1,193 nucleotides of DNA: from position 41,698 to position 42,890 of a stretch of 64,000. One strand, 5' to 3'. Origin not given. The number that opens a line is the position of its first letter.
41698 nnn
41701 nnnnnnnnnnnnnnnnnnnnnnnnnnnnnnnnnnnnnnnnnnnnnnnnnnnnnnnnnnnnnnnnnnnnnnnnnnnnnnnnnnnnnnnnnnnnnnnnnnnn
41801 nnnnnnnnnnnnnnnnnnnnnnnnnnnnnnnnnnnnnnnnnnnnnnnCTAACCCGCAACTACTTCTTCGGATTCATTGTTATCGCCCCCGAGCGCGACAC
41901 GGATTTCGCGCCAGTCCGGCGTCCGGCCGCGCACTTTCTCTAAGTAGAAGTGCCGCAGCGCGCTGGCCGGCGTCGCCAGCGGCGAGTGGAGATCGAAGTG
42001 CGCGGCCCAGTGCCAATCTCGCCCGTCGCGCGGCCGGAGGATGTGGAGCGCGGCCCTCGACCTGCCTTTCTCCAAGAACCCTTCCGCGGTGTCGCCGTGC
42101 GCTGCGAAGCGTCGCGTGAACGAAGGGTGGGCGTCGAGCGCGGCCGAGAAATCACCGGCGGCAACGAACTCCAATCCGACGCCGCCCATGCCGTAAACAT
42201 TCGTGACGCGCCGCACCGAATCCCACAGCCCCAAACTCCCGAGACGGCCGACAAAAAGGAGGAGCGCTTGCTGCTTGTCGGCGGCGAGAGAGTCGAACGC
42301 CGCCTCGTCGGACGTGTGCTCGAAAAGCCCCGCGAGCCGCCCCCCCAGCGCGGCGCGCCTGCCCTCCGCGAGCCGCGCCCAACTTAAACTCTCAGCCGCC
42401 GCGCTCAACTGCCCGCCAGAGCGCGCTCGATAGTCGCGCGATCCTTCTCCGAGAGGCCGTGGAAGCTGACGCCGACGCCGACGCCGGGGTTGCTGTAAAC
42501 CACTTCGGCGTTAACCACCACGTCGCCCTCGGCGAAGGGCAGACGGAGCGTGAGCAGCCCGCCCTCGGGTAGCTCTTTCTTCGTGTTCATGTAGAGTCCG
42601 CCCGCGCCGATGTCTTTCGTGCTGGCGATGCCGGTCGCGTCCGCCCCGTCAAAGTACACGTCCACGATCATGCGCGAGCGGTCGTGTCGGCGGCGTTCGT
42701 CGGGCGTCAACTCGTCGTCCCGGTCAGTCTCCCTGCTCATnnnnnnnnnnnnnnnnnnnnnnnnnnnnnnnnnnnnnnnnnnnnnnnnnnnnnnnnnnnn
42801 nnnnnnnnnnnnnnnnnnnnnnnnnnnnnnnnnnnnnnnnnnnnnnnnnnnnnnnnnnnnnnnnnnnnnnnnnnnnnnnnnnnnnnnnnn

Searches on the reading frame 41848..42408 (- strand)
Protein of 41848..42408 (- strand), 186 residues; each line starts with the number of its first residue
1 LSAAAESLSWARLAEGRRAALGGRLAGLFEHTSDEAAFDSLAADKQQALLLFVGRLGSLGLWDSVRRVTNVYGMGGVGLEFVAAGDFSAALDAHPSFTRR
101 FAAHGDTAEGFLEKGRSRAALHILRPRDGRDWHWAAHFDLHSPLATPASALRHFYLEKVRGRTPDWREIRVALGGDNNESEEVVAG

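Call 3: search_protein_families(library=pfam, proteins=[window:41848-42408:-], max_evalue=0.01)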
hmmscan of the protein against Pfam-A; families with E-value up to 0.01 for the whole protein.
window:41848-42408:- (186 aa): 0 families

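Call 4: search_protein_families(library=ncbifam, proteins=[window:41848-42408:-], max_evalue=0.01)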
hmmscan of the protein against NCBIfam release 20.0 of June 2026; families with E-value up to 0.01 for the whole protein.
window:41848-42408:- (186 aa): 0 families

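Call 11: search_solved_structures(query=window:41848-42408:-, max_evalue=10)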
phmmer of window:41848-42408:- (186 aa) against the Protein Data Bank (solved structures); distinct sequences matched with E-value up to 10: 0.

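Call 15: find_homologous_proteins(query=window:41848-42408:-)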
Query window:41848-42408:- (186 aa): 95 proteins with E <= 0.001 among 2421 candidates.
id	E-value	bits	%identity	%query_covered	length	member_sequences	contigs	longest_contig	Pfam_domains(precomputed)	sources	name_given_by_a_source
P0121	1.1e-116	406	100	100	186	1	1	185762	-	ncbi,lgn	-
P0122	6.9e-101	354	89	99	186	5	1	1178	-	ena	-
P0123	5.2e-83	296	77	97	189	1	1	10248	-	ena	-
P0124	9.0e-81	288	75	100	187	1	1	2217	-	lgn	-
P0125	2.0e-78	281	73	97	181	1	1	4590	-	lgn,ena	-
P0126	5.8e-78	279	77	94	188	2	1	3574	-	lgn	-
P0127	6.0e-77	276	75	99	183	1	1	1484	-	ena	-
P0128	6.2e-77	276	75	100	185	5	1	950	-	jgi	jgi:hypothetical protein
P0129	5.2e-75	270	76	92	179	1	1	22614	-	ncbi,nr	ncbi:MAG: hypothetical protein LC800_14465 [Acidobacteria bacterium]|nr:hypothetical protein [Acidob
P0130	4.9e-70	253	68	100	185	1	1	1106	-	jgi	jgi:hypothetical protein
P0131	6.9e-69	250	75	87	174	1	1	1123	-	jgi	jgi:hypothetical protein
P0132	9.6e-60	220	66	95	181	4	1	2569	-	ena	-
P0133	2.8e-57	212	63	95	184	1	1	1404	-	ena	-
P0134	2.3e-55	206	63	91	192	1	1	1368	-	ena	-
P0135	1.2e-54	203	61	94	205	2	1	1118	-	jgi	jgi:hypothetical protein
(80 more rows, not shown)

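Call 41: search_protein_families(library=pfam, proteins=[window:41848-42408:-], max_evalue=10)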
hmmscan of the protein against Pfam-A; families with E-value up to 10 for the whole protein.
window:41848-42408:- (186 aa): 1 family
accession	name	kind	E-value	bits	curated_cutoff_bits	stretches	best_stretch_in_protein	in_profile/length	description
PF16781.10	DUF5068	-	0.37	11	26.9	1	15-48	127-160/187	Domain of unknown function (DUF5068)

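Call 58: predict_structure(alignment_id=A4)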
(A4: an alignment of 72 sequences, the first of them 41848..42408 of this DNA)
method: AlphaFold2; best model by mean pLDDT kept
length: 186 residues; sequences in the alignment: 72
mean_pLDDT: 87.4   pTM: 0.83
mean pLDDT of the five models: 87.4, 85.6, 84.6, 82.6, 81.8
residues with pLDDT >= 90: 126; 70-90: 31; 50-70: 19; < 50: 10
segments of 3 or more residues with pLDDT < 50: 180-186
pLDDT, mean of each block of 10 residues (from residue 1): 76 97 97 98 96 97 98 88 97 97 89 93 92 93 72 68 85 68 44
secondary structure, 60 per line:
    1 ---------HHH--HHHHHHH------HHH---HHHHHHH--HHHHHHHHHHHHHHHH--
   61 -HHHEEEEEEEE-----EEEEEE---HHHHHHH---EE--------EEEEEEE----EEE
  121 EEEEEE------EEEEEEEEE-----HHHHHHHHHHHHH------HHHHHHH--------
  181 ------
elements in order: H15-21 H34-40 H43-58 E65-72 E78-83 H87-93 E107-113 E118-126 E133-141 H147-159 H166-172

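Call 76: fold_search(model_id=the predicted structure, library=pdb)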
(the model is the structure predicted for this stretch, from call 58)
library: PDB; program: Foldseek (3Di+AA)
matches with E <= 10: 836; with E <= 0.001: 0
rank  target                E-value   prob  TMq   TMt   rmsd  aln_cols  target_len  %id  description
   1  6ryt_B                9.8e-02  0.18  0.17  0.21  12.8       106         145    9  Engineered beta-lactoglobulin: variant M107L (released 2019-06-26)
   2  6azi                  1.3e-01  0.10  0.16  0.14  15.5       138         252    9  1.75 Angstrom Resolution Crystal Structure of D-alanyl-D-alanine Endopeptidase from Enterobacter cloacae in Complex with (released 2017-10-04)
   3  3by0_B                1.6e-01  0.12  0.16  0.17  10.5       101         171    9  Crystal structure of Siderocalin (NGAL, Lipocalin 2) W79A-R81A complexed with Ferric Enterobactin (released 2008-09-09)
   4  2kf2_MODEL_1_A        1.7e-01  0.08  0.17  0.18  15.1       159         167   10  Solution NMR structure of of Streptomyces coelicolor polyketide cyclase SCO5315. Northeast Structural Genomics (released 2009-05-19)
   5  4wfv                  1.7e-01  0.08  0.15  0.18  12.8       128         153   15  Bovine allergen Bos d 2 in the monoclinic space group C2. (released 2015-09-16)
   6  1x8u_B                2.0e-01  0.14  0.16  0.17   9.3        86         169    9  Crystal structure of Siderocalin (NGAL, Lipocalin 2) complexed with Carboxymycobactin T (released 2005-01-25)
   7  8vqg_A                2.1e-01  0.06  0.13  0.15  12.1       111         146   10  X-ray crystal structure of Can f 1 (released 2025-01-22)
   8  1uz2                  2.2e-01  0.11  0.16  0.18  13.0       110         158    8  The Cys121Ser Mutant of Beta-Lactoglobulin (released 2004-05-20)
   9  3cbc_B                2.2e-01  0.10  0.16  0.16   9.4        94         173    8  Crystal structure of Siderocalin (NGAL, Lipocalin 2) Y106F complexed with Ferric Enterobactin (released 2008-09-09)
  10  1bj7                  2.2e-01  0.07  0.15  0.18  12.8       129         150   14  BOVINE LIPOCALIN ALLERGEN BOS D 2 (released 1999-05-11)
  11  3tvr                  2.2e-01  0.07  0.16  0.17  16.4       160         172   12  Crystal Structure of Streptomyces coelicolor Polyketide Aromatase/Cyclase whiE-ORFVI (released 2012-04-04)
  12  3sao_B                2.2e-01  0.06  0.13  0.15  12.4       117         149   18  The Siderocalin Ex-FABP functions through dual ligand specificities (released 2011-12-28)
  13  4iaw_B                2.4e-01  0.11  0.17  0.17   9.5        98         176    8  Engineered human lipocalin 2 (C26) in complex with Y-DTPA (released 2013-06-19)
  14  4wfu                  2.4e-01  0.07  0.15  0.18  12.9       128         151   15  Bovine allergen Bos d 2 in the trigonal space group P3221. (released 2015-09-16)
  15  6zgp_B                2.4e-01  0.04  0.13  0.08  16.8       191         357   12  Crystal structure of the quaternary ammonium Rieske monooxygenase CntA in complex with inhibitor MMV12 (MMV020670) (released 2020-11-18)
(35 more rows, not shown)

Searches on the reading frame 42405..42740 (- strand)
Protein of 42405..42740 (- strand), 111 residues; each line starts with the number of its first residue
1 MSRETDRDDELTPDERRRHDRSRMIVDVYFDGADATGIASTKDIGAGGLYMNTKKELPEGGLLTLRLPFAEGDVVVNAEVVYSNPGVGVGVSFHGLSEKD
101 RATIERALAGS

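Call 3: search_protein_families(library=pfam, proteins=[window:42405-42740:-], max_evalue=0.01)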
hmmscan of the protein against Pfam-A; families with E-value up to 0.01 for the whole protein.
window:42405-42740:- (111 aa): 1 family
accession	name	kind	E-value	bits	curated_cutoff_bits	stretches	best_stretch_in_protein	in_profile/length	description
PF07238.19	PilZ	-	1e-12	48.7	22.5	1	15-109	1-101/102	PilZ domain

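Call 4: search_protein_families(library=ncbifam, proteins=[window:42405-42740:-], max_evalue=0.01)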
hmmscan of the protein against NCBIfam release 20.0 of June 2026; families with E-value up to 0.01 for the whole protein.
window:42405-42740:- (111 aa): 1 family
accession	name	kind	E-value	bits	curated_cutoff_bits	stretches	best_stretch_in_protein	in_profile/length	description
TIGR02266.1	gmx_TIGR02266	paralog_domain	8.4e-11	41.9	68.7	1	24-108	4-95/96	TIGR02266 family protein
